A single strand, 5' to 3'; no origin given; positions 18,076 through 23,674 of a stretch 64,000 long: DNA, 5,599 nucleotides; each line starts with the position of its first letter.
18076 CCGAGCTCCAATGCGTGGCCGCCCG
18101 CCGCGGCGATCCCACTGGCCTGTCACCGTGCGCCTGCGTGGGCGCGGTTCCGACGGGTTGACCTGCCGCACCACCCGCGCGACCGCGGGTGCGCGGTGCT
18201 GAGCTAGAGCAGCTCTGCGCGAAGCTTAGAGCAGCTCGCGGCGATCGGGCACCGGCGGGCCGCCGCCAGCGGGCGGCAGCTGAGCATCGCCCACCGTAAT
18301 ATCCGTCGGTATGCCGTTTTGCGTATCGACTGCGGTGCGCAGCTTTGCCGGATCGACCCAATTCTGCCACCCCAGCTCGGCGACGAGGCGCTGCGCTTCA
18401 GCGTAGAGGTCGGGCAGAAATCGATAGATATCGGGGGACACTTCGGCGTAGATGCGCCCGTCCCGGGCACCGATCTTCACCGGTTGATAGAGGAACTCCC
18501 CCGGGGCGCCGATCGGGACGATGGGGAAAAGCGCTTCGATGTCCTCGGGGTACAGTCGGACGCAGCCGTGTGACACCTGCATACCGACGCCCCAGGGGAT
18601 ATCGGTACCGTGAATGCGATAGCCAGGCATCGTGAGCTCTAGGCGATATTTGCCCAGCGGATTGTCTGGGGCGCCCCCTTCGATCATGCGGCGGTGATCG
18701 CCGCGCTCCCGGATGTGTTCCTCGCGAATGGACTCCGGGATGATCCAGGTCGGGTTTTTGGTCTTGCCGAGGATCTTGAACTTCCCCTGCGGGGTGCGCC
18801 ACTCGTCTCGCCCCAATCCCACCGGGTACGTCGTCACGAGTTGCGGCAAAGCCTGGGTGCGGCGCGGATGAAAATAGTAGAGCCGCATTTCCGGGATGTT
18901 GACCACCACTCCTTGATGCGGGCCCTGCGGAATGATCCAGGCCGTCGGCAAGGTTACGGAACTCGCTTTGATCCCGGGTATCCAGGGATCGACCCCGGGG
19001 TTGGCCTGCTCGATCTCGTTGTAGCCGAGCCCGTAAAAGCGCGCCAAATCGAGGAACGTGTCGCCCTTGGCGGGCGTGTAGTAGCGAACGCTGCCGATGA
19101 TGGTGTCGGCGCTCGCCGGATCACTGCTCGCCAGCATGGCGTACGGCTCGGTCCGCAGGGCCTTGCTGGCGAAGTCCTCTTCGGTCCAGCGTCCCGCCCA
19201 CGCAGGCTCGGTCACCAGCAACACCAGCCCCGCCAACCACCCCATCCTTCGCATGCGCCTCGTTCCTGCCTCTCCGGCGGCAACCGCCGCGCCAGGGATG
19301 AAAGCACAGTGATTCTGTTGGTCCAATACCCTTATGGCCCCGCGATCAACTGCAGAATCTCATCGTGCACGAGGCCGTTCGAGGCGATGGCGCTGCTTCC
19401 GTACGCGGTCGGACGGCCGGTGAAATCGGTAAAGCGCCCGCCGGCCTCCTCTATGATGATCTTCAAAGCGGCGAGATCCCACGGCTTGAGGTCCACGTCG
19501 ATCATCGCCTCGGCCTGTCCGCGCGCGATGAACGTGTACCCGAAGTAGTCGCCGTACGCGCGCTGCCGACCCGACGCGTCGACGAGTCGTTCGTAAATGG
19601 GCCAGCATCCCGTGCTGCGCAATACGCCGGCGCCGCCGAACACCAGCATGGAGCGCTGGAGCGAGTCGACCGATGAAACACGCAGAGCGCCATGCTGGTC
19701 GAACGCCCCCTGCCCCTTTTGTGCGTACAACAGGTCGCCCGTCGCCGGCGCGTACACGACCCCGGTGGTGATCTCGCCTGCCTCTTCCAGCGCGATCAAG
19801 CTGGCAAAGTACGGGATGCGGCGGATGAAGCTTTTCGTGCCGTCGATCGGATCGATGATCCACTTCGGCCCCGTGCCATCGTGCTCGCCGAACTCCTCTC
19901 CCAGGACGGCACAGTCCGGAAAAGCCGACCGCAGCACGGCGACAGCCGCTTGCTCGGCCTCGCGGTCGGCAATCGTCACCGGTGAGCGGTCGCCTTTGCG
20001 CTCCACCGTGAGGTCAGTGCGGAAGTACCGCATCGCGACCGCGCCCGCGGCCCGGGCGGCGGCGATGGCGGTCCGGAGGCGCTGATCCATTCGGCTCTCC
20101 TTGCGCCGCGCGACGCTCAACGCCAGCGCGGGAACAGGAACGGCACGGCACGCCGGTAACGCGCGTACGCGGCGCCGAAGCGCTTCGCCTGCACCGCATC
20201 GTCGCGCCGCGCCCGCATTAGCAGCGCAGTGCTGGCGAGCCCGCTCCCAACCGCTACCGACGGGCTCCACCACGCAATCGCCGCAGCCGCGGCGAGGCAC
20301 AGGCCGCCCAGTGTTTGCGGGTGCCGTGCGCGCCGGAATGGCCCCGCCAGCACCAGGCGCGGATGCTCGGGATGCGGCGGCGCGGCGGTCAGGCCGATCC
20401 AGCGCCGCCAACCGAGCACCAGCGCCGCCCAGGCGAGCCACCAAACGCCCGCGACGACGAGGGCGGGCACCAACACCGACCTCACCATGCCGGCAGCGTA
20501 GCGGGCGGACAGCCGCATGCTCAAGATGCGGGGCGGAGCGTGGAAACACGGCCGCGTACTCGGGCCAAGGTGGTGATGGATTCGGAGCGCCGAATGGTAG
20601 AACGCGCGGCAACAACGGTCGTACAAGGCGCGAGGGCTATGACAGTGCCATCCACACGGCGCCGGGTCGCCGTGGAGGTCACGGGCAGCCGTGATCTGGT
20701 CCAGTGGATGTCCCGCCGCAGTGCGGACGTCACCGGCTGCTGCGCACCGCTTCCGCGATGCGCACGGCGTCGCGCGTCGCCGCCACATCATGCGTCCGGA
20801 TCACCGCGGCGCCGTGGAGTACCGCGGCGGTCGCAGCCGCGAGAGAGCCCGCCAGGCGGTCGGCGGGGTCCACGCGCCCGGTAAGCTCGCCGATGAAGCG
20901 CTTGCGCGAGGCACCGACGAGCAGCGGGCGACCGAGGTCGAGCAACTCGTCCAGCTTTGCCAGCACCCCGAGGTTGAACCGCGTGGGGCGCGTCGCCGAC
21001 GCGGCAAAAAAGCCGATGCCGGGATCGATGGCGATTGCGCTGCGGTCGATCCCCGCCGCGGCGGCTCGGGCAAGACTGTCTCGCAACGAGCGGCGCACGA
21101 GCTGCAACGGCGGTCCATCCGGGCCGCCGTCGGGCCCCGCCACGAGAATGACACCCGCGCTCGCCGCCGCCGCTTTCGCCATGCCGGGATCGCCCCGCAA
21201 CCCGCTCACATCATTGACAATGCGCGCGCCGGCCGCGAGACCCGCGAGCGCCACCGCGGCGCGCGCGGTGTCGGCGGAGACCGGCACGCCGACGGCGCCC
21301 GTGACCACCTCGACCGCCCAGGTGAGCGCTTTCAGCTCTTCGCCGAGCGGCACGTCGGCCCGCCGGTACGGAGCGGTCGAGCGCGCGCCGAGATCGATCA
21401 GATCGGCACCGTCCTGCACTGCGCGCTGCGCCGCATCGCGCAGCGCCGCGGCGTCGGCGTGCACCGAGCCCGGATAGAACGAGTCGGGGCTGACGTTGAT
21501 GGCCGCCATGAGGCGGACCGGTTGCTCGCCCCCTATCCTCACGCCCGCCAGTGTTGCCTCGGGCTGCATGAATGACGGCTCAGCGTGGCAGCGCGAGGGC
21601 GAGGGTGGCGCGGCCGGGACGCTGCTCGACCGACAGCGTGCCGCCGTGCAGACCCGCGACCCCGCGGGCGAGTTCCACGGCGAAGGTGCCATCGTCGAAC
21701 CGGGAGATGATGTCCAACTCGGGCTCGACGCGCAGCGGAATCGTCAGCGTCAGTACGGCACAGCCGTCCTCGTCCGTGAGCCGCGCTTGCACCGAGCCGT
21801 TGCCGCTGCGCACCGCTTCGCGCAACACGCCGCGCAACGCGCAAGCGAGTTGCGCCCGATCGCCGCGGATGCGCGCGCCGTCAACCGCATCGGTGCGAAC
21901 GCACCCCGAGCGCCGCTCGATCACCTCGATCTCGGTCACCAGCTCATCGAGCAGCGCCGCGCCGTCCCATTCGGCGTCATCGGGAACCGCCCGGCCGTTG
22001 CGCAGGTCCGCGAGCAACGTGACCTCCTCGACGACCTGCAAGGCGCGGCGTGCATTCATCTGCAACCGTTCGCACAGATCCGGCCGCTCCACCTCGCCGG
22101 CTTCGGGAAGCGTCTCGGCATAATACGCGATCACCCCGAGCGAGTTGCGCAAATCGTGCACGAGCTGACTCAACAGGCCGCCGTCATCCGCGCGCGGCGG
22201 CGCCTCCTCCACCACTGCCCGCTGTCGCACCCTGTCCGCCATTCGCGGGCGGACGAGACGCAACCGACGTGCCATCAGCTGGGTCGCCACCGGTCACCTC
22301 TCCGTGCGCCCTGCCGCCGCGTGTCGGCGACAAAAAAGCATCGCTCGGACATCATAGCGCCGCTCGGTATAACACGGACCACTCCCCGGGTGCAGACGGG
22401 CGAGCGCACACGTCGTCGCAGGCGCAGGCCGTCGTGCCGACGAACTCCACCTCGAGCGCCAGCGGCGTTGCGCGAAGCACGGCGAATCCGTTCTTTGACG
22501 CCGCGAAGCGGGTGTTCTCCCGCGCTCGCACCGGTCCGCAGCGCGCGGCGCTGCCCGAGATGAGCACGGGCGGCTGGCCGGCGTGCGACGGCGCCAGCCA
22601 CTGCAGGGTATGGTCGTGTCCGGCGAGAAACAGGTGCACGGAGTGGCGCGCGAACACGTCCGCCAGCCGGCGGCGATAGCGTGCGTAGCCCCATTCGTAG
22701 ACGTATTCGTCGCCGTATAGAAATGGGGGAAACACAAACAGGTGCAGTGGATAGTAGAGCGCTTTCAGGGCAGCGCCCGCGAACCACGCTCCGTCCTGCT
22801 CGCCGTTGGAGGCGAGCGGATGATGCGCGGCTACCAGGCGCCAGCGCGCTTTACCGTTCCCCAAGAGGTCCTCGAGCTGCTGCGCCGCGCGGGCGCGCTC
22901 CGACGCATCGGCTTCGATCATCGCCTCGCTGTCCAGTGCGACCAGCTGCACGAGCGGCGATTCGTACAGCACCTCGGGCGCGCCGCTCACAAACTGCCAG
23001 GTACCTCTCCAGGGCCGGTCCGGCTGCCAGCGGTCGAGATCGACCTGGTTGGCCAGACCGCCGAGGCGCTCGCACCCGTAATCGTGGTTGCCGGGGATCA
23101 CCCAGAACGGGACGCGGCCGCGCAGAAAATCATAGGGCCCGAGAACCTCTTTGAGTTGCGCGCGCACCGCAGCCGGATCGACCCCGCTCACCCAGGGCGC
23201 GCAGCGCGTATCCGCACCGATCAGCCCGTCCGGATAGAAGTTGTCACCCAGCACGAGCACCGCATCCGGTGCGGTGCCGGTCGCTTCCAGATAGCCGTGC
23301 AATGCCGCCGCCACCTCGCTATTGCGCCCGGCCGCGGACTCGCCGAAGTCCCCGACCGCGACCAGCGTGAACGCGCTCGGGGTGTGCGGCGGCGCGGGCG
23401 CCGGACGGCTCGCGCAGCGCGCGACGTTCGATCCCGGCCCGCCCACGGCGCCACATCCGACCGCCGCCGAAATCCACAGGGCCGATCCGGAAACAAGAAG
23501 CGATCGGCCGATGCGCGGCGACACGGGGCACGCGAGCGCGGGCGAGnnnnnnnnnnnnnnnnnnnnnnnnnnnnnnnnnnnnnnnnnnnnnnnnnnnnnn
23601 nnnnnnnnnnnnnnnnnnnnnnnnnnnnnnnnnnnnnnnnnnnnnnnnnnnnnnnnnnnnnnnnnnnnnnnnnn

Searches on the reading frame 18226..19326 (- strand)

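Call 20: search_protein_families(library=pfam, proteins=[window:18226-19326:-], max_evalue=0.0001)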
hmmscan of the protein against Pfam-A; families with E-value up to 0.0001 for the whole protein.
window:18226-19326:- (366 aa): 1 family
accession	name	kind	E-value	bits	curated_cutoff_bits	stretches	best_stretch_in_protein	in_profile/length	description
PF03734.19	YkuD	-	1.1e-21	78.3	23.4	1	139-275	3-143/146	L,D-transpeptidase catalytic domain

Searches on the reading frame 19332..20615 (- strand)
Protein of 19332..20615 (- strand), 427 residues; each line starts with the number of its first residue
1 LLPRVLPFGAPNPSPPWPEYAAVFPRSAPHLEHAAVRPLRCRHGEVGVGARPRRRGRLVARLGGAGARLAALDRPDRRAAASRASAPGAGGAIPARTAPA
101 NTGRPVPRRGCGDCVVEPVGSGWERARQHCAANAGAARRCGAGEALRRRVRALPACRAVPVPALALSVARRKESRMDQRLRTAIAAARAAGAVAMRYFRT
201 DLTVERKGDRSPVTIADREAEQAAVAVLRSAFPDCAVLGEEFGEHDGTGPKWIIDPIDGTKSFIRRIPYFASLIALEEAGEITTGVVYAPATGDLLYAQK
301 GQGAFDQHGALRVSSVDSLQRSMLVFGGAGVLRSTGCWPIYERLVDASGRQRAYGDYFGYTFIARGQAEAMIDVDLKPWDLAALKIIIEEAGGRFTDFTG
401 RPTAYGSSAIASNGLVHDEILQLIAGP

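Call 20: search_protein_families(library=pfam, proteins=[window:19332-20615:-], max_evalue=0.0001)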
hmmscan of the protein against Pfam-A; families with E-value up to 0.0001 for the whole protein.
window:19332-20615:- (427 aa): 1 family
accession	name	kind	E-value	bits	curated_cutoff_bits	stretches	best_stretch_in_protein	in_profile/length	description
PF00459.30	Inositol_P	-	6.1e-53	180.5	27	1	177-417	3-259/271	Inositol monophosphatase family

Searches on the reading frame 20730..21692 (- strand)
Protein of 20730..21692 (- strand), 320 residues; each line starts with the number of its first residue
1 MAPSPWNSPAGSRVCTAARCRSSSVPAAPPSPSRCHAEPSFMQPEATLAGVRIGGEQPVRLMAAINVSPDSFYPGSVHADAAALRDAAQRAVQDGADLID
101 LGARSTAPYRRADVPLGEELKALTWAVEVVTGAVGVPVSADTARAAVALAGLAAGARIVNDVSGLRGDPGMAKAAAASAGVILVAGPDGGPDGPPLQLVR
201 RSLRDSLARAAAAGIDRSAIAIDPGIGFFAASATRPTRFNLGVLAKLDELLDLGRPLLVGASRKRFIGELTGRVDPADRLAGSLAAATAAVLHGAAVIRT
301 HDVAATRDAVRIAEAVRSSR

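Call 20: search_protein_families(library=pfam, proteins=[window:20730-21692:-], max_evalue=0.0001)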
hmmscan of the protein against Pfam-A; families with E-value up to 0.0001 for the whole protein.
window:20730-21692:- (320 aa): 1 family
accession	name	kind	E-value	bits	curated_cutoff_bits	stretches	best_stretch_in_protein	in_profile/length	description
PF00809.28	Pterin_bind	-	1.3e-49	169.5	25.5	1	62-301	1-244/244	Pterin binding enzyme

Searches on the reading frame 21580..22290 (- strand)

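Call 20: search_protein_families(library=pfam, proteins=[window:21580-22290:-], max_evalue=0.0001)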
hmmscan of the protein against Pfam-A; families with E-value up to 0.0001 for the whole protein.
window:21580-22290:- (236 aa): 1 family
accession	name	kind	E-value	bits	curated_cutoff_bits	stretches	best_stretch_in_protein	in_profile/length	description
PF00512.31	HisKA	-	1.7e-06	28.4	26.9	1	39-99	5-66/66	His Kinase A (phospho-acceptor) domain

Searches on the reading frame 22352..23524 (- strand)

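Call 20: search_protein_families(library=pfam, proteins=[window:22352-23524:-], max_evalue=0.0001)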
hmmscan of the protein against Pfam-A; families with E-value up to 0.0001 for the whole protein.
window:22352-23524:- (390 aa): 1 family
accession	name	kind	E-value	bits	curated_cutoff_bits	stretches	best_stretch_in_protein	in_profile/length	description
PF00149.33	Metallophos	-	2.9e-10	41.3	21.5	1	53-306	2-190/191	Calcineurin-like phosphoesterase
